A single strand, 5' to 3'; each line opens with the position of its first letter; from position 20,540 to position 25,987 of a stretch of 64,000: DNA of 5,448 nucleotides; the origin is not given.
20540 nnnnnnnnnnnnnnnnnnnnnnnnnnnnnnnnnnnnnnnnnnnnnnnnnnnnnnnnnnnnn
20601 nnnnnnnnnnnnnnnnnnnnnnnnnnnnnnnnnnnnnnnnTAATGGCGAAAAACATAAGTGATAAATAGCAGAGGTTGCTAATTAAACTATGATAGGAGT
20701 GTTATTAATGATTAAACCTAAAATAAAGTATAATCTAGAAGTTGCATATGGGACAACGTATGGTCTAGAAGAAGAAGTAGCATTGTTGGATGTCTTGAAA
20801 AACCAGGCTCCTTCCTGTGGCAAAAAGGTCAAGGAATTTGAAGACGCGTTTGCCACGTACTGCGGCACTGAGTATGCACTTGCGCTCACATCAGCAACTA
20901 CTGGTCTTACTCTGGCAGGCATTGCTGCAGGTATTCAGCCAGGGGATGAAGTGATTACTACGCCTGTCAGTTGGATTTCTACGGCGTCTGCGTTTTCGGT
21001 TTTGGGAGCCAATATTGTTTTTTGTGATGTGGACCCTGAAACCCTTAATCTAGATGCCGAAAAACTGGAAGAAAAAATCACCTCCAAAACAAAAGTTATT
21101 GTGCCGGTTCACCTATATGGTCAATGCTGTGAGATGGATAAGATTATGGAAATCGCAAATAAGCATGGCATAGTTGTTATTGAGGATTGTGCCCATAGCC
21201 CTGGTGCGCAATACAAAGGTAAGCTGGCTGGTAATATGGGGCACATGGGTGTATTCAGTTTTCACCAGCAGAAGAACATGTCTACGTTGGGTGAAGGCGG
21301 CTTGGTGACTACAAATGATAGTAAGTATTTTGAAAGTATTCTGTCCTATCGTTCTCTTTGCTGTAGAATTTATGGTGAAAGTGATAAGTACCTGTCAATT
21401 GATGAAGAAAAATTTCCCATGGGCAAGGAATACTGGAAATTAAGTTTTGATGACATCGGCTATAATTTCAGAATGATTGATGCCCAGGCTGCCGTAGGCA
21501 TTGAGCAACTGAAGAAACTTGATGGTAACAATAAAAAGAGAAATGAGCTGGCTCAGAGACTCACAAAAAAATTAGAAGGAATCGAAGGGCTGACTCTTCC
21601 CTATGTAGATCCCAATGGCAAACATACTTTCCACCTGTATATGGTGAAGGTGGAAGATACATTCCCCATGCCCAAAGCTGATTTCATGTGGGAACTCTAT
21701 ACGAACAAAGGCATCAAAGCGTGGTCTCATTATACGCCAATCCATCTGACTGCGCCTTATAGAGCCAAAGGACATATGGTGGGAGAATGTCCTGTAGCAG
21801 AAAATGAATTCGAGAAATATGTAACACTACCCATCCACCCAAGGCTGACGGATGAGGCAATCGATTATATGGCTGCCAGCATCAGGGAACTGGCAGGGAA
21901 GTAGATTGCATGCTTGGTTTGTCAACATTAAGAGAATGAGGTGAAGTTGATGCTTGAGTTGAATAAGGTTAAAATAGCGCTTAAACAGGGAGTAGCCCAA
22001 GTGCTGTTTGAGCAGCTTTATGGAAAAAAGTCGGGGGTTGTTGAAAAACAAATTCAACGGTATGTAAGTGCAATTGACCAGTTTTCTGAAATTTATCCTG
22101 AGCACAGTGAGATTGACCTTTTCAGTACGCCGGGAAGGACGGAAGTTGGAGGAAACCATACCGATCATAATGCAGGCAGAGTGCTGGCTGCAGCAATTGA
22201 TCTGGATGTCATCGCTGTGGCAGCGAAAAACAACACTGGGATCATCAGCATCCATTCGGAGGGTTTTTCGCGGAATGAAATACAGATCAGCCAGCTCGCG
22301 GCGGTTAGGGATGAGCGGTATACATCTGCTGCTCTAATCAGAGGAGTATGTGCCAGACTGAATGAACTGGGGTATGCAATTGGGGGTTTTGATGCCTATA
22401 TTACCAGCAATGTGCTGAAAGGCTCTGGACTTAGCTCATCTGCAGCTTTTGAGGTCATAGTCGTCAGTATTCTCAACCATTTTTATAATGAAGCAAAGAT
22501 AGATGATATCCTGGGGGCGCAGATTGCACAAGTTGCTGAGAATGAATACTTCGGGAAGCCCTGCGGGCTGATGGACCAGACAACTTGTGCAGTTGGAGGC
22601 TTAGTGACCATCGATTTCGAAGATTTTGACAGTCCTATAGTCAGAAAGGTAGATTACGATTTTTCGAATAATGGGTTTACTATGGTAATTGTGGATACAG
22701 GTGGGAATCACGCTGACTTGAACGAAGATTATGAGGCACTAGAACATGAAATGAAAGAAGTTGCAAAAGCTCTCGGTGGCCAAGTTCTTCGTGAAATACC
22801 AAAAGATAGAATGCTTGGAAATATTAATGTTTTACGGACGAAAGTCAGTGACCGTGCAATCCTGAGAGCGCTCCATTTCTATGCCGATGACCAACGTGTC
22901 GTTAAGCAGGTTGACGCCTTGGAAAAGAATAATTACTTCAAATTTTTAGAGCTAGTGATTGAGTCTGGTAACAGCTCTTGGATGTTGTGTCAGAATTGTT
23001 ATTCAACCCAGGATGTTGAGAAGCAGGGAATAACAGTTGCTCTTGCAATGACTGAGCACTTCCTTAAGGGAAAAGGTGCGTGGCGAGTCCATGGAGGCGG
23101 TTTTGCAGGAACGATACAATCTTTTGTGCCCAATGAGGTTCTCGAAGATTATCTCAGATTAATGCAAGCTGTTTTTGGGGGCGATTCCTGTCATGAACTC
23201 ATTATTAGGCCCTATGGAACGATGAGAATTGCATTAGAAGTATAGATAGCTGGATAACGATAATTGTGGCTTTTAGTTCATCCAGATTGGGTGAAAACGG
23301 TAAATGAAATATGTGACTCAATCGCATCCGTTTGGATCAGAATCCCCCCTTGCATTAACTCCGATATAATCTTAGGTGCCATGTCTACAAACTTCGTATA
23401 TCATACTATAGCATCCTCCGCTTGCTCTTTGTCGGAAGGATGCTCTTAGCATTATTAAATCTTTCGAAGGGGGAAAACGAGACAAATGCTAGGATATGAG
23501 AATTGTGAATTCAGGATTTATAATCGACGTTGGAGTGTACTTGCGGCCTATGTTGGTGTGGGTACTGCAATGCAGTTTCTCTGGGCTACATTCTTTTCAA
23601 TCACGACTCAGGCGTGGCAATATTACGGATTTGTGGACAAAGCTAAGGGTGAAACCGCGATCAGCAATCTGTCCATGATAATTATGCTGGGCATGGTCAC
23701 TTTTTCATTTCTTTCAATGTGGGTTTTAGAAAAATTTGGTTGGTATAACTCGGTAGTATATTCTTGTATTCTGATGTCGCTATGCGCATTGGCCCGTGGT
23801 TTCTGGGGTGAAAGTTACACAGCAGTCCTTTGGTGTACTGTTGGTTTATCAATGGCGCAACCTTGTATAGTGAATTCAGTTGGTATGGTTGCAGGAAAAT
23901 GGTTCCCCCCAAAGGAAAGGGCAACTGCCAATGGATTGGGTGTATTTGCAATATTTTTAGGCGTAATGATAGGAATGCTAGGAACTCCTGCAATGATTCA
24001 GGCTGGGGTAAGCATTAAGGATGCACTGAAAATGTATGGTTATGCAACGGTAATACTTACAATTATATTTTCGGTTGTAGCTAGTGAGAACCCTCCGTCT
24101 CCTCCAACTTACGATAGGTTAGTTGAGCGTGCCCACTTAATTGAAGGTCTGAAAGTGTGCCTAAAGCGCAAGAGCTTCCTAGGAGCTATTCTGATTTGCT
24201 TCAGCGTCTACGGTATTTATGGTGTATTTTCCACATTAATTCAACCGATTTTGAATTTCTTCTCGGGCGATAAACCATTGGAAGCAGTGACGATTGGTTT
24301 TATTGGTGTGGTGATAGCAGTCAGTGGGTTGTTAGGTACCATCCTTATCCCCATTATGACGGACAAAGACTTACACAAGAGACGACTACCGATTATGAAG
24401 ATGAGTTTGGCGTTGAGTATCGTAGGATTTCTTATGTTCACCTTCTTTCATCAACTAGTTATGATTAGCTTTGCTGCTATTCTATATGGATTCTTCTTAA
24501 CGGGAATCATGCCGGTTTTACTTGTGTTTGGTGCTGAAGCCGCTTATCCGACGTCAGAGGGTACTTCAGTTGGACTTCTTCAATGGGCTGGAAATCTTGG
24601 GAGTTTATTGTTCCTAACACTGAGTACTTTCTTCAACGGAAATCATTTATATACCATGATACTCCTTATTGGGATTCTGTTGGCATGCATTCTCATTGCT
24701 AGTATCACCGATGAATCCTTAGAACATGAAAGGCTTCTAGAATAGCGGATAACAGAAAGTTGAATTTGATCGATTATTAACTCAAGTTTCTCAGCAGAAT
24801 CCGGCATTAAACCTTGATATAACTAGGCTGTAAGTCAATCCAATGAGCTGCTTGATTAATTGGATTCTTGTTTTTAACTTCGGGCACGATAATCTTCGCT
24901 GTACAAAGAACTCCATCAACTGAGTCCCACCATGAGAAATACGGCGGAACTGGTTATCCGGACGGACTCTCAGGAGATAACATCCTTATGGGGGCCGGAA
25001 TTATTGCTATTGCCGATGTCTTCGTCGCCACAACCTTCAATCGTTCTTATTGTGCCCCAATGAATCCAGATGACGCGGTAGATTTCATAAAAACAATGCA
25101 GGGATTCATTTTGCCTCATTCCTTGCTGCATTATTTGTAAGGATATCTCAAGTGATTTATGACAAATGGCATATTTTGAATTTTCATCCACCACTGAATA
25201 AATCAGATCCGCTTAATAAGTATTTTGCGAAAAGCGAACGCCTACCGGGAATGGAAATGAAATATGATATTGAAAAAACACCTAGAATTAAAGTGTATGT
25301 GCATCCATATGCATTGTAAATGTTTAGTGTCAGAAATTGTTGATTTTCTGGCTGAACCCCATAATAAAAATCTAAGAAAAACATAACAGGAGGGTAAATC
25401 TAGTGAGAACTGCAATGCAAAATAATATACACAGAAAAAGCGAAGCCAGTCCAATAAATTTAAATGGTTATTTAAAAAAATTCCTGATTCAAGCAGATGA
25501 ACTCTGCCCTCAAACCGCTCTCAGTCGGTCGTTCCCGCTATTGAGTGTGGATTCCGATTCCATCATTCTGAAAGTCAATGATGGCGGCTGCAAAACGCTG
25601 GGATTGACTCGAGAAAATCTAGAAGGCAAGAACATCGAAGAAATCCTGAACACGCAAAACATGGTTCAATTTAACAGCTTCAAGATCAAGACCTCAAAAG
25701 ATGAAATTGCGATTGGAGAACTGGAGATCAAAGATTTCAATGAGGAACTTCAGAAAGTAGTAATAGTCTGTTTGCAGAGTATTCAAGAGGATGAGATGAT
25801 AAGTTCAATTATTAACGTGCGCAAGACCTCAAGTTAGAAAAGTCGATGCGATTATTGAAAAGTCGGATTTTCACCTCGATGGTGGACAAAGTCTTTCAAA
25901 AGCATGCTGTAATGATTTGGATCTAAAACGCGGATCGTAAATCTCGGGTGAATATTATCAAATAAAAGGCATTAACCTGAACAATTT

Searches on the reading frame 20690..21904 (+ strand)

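Call 64: search_protein_families(library=pfam, proteins=[window:20690-21904:+], max_evalue=0.001)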
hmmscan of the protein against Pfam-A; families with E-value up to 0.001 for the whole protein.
window:20690-21904:+ (404 aa): 5 families
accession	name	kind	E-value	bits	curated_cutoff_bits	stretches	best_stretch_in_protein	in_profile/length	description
PF01041.23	DegT_DnrJ_EryC1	-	1.6e-108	363.6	19.8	1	28-398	7-359/360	DegT/DnrJ/EryC1/StrS aminotransferase family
PF00155.27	Aminotran_1_2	-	1.5e-10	41.3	19.7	1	48-173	45-192/361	Aminotransferase class I and II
PF00266.25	Aminotran_5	-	2e-07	30.8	21.5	1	47-206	45-212/371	Aminotransferase class-V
PF01212.27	Beta_elim_lyase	-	7.7e-06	25.9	27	1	45-299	32-269/288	Beta-eliminating lyase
PF01053.26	Cys_Met_Meta_PP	-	7.5e-05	21.9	27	1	48-169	55-176/381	Cys/Met metabolism PLP-dependent enzyme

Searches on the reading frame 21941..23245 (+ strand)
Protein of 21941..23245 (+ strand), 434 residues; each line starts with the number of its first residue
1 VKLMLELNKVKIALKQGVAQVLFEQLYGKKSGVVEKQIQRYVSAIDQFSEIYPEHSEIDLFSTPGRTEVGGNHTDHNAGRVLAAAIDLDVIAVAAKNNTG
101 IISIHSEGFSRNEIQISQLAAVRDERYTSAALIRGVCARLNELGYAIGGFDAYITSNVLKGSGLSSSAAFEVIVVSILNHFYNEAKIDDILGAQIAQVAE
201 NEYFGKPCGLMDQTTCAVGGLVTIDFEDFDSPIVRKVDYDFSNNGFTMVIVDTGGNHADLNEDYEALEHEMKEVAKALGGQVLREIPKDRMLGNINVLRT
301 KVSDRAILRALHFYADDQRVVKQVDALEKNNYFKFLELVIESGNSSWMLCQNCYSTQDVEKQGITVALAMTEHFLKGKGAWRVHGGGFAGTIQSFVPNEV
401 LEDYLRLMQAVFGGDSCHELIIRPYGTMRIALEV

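Call 64: search_protein_families(library=pfam, proteins=[window:21941-23245:+], max_evalue=0.001)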
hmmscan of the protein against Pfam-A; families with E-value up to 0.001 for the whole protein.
window:21941-23245:+ (434 aa): 2 families
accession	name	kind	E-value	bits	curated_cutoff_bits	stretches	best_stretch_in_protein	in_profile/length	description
PF00288.32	GHMP_kinases_N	-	2.4e-16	60.1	22.3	1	132-220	2-87/87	GHMP kinases N terminal domain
PF10509.15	GalKase_gal_bdg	-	2e-15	56.5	23.1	1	47-96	2-49/49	Galactokinase galactose-binding signature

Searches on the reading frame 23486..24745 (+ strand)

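Call 64: search_protein_families(library=pfam, proteins=[window:23486-24745:+], max_evalue=0.001)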
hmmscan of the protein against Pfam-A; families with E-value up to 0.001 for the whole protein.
window:23486-24745:+ (419 aa): 1 family
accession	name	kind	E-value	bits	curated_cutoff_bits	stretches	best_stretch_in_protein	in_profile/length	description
PF07690.21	MFS_1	-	1.9e-22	80.1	33.4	1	54-375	29-345/347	Major Facilitator Superfamily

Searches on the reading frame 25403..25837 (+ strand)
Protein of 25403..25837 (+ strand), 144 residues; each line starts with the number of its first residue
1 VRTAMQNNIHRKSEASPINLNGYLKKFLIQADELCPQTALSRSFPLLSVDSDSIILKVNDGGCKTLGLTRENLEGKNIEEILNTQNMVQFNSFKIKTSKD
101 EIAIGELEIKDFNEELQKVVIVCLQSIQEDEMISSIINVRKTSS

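Call 64: search_protein_families(library=pfam, proteins=[window:25403-25837:+], max_evalue=0.001)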
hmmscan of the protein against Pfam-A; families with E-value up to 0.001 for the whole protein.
window:25403-25837:+ (144 aa): 1 family
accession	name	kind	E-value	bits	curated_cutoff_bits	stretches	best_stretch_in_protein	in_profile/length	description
PF13426.13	PAS_9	-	3.8e-06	27.6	27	1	47-90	5-49/103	PAS domain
